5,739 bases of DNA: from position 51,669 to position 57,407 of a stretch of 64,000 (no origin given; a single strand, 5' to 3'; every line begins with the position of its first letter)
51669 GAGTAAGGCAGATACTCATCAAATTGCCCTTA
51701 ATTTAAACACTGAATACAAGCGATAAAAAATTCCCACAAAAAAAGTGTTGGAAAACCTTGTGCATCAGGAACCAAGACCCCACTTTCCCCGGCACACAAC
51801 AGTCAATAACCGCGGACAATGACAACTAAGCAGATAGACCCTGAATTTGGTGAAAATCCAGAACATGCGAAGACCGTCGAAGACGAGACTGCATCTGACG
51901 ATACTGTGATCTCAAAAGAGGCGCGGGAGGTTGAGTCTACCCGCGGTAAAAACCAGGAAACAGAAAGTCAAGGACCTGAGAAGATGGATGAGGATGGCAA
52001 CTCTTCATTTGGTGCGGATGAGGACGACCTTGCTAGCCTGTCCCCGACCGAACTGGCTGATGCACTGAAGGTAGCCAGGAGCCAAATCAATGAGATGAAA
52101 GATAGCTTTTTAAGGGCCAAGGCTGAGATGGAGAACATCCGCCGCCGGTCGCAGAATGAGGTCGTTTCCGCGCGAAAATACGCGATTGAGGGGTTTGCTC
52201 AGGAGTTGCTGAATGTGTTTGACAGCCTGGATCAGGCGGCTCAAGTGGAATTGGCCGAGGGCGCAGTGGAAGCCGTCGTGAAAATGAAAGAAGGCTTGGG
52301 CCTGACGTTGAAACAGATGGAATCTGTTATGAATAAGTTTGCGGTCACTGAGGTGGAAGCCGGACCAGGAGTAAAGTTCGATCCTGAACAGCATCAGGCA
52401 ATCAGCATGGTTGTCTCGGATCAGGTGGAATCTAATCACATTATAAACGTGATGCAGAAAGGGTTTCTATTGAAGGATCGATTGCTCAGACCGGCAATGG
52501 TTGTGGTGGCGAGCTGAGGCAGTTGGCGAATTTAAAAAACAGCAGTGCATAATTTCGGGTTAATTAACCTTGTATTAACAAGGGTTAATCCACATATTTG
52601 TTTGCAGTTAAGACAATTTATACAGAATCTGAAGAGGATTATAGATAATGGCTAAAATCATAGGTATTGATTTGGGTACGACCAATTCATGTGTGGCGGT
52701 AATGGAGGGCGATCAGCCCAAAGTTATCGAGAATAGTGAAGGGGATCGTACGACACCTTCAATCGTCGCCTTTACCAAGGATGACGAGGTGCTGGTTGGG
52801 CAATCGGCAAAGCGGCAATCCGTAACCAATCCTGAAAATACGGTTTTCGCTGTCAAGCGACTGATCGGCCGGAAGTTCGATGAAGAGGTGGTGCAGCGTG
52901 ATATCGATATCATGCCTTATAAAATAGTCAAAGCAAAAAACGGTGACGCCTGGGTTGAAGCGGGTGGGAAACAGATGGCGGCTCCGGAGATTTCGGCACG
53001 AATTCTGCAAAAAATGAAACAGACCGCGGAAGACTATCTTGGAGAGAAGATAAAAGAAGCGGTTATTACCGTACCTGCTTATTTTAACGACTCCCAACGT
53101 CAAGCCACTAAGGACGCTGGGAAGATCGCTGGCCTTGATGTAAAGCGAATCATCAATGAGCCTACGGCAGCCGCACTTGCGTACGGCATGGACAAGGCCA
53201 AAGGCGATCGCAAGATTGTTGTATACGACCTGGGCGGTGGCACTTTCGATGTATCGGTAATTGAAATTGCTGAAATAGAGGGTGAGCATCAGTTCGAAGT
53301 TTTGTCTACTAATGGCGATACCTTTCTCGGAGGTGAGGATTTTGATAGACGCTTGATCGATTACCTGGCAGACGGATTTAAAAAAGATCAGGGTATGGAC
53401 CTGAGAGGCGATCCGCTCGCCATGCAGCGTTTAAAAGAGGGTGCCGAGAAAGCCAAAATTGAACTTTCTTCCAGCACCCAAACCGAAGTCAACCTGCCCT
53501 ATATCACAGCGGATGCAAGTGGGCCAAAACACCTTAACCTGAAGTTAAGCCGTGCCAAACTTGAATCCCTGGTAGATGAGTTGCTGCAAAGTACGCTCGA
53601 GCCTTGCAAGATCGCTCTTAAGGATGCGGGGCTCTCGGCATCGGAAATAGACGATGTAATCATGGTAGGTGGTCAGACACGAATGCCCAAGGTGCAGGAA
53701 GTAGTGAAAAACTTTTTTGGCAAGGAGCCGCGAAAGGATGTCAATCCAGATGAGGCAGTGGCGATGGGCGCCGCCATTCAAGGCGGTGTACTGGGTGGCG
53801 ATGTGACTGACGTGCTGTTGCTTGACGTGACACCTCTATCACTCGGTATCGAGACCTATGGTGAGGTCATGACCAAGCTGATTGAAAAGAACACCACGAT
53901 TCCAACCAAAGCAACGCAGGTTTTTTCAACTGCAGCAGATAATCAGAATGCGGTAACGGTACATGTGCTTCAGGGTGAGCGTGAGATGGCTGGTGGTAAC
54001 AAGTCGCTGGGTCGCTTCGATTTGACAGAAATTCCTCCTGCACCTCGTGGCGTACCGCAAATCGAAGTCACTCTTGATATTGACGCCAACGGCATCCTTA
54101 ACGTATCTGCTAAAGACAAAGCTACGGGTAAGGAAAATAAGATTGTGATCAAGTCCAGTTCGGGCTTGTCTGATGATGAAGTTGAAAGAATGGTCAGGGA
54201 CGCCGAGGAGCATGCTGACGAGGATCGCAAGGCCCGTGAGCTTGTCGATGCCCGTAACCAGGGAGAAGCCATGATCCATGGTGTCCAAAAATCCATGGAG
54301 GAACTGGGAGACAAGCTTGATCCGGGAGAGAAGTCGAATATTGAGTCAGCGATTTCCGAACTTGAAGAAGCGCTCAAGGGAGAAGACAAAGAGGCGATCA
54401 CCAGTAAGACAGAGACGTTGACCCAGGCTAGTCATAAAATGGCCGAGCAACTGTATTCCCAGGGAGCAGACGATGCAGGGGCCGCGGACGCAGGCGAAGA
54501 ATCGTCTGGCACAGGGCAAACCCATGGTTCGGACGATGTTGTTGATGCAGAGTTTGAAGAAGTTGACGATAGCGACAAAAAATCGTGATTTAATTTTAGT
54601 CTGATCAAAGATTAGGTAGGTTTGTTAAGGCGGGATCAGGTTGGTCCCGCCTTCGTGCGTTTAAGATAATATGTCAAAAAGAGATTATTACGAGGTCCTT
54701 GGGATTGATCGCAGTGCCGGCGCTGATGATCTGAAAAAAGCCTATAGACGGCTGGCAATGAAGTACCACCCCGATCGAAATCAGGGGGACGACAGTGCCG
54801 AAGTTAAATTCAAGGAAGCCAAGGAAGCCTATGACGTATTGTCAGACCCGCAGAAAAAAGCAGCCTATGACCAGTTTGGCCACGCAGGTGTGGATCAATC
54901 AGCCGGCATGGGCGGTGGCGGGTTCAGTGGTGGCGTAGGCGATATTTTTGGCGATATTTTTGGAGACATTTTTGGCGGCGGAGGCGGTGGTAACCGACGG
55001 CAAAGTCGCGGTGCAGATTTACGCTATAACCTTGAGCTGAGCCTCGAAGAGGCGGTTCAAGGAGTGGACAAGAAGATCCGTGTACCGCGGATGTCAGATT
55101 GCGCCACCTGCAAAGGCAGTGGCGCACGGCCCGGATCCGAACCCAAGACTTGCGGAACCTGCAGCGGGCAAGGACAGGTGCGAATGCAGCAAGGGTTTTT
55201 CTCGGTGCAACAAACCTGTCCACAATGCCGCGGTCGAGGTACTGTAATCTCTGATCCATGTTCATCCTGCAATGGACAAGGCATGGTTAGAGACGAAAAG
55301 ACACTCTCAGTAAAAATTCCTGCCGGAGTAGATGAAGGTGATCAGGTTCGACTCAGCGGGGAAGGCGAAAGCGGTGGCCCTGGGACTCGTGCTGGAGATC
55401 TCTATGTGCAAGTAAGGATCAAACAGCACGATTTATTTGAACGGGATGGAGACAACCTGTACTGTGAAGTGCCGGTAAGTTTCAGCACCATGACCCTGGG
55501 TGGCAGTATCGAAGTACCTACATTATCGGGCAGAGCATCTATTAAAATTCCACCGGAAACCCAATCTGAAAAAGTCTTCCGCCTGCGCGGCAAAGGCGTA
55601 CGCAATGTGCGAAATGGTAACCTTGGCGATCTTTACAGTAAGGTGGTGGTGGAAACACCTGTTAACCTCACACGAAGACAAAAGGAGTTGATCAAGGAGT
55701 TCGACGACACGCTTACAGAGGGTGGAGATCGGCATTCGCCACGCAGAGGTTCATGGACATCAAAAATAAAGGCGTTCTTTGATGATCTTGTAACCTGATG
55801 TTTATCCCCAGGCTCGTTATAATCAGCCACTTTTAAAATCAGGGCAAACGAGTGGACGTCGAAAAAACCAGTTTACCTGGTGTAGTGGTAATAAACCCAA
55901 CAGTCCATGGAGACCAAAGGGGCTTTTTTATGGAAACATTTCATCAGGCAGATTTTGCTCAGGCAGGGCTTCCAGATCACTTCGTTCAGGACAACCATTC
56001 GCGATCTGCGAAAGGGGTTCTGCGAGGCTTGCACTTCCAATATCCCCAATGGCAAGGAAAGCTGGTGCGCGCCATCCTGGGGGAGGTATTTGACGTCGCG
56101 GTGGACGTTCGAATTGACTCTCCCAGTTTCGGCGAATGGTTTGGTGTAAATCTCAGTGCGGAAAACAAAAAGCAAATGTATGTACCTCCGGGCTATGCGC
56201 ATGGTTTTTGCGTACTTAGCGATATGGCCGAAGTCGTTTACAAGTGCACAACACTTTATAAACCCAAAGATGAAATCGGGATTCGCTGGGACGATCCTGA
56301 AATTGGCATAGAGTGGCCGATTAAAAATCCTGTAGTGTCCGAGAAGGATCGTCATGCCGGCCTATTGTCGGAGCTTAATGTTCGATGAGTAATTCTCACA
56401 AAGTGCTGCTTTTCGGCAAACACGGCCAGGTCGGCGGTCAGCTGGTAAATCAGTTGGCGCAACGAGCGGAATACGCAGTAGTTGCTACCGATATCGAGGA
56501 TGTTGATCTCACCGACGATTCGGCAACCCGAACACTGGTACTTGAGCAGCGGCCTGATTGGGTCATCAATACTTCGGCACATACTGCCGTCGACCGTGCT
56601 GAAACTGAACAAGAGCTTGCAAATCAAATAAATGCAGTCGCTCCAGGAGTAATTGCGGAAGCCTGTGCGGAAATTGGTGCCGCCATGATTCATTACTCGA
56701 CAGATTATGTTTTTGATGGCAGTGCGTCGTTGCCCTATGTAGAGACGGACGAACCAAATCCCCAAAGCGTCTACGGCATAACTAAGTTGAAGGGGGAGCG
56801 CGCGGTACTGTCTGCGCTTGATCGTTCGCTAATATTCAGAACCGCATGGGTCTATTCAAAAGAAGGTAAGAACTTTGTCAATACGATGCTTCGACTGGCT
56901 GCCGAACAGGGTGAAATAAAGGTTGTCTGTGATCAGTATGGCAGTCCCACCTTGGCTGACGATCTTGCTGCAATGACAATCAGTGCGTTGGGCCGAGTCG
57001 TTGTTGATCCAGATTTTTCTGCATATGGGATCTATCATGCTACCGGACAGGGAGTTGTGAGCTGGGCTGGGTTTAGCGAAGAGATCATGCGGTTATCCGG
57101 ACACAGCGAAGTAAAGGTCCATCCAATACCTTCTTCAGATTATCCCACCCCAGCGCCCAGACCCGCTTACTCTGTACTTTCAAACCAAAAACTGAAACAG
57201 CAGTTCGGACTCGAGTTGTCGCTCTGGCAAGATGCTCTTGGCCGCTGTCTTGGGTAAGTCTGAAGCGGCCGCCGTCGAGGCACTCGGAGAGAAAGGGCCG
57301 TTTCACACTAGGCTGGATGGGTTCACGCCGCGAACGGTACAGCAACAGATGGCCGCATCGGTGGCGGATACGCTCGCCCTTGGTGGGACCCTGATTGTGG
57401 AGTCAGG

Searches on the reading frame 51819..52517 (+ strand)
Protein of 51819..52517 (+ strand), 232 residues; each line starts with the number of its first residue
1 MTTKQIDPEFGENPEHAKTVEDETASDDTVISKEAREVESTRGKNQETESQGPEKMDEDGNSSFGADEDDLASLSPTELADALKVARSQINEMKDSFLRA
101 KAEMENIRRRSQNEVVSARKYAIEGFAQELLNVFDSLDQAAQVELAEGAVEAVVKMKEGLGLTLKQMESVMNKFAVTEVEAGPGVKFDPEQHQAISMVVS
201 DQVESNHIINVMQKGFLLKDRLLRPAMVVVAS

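Call 3: search_protein_families(library=pfam, proteins=[window:51819-52517:+])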
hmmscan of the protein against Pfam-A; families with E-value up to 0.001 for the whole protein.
window:51819-52517:+ (232 aa): 1 family
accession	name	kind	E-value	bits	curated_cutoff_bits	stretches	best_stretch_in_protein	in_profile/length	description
PF01025.24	GrpE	-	3e-45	154.3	25.8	1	77-231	14-164/165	GrpE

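Call 4: search_protein_families(library=ncbifam, proteins=[window:51819-52517:+])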
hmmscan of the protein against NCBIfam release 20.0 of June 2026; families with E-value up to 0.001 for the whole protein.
window:51819-52517:+ (232 aa): 26 families (the best 25 are shown)
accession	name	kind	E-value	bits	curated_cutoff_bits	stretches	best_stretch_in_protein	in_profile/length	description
NF010737.0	PRK14139.1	equivalog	8.4e-54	182.3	164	1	45-231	6-185/188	nucleotide exchange factor GrpE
NF010748.0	PRK14150.1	equivalog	4.1e-51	173.3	152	1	46-231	15-195/198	nucleotide exchange factor GrpE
NF010749.0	PRK14151.1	equivalog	1.7e-41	141.9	231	1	72-231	18-174/188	nucleotide exchange factor GrpE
NF010738.0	PRK14140.1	equivalog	1.4e-38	132.6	137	1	43-231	13-190/191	nucleotide exchange factor GrpE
NF007655.0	PRK10325.1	equivalog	1.7e-37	129.1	348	1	83-231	49-193/197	nucleotide exchange factor GrpE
NF010742.0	PRK14144.1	equivalog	1.5e-36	126.1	215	1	37-231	8-197/199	nucleotide exchange factor GrpE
NF010746.0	PRK14148.1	equivalog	1.4e-35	122.9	212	1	79-230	45-192/195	nucleotide exchange factor GrpE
NF010759.0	PRK14162.1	equivalog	1.1e-34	119.8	176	1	38-231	6-193/194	nucleotide exchange factor GrpE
NF010755.0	PRK14158.1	equivalog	1.1e-34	119.6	200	1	62-231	33-193/198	nucleotide exchange factor GrpE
NF010739.0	PRK14141.1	equivalog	8.6e-34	117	192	1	54-231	28-192/211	nucleotide exchange factor GrpE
NF010745.0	PRK14147.1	equivalog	2.2e-33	115.5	184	1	77-231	21-169/172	nucleotide exchange factor GrpE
NF010756.0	PRK14159.1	equivalog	2.7e-31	108.9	171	1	86-231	35-175/176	nucleotide exchange factor GrpE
NF010752.0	PRK14155.1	equivalog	6.6e-31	107.3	194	1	80-231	19-170/208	nucleotide exchange factor GrpE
NF010758.0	PRK14161.1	equivalog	2e-30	105.8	206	1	82-231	27-175/178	nucleotide exchange factor GrpE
NF010747.0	PRK14149.1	equivalog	1.8e-29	102.6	176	1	85-231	47-188/191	nucleotide exchange factor GrpE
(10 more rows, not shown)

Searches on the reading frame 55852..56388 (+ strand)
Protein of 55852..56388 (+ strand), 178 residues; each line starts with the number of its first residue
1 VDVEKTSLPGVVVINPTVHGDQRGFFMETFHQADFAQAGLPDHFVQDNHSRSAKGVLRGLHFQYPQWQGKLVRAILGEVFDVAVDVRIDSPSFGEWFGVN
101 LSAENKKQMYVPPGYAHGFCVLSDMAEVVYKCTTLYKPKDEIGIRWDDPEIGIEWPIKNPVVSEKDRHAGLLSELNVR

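Call 64: search_protein_families(library=pfam, proteins=[window:55852-56388:+], max_evalue=0.00001)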
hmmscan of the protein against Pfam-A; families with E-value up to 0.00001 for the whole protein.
window:55852-56388:+ (178 aa): 1 family
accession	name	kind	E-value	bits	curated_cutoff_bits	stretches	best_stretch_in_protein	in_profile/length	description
PF00908.23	dTDP_sugar_isom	-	3.7e-73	245.2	27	1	5-173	1-167/168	dTDP-4-dehydrorhamnose 3,5-epimerase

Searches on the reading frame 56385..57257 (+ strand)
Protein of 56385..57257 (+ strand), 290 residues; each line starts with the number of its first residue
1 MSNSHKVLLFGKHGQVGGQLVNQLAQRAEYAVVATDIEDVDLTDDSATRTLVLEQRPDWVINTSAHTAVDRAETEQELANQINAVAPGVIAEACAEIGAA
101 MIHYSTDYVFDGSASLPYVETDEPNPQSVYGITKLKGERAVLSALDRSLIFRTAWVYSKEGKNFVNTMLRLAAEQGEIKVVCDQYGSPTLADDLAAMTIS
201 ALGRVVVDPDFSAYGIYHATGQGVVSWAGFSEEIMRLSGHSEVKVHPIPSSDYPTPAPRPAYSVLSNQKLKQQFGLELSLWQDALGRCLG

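Call 21: search_protein_families(library=pfam, proteins=[window:56385-57257:+], max_evalue=0.00001)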
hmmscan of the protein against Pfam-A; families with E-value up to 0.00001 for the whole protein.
window:56385-57257:+ (290 aa): 3 families
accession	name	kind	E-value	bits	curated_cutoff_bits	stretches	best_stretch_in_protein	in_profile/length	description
PF04321.23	RmlD_sub_bind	-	2e-102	342.5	27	1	6-289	2-282/287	RmlD substrate binding domain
PF01370.27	Epimerase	-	1.5e-19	70.9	20.9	1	7-176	1-197/240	NAD dependent epimerase/dehydratase family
PF16363.11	GDP_Man_Dehyd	-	4.9e-12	46.4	27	1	34-143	53-166/332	GDP-mannose 4,6 dehydratase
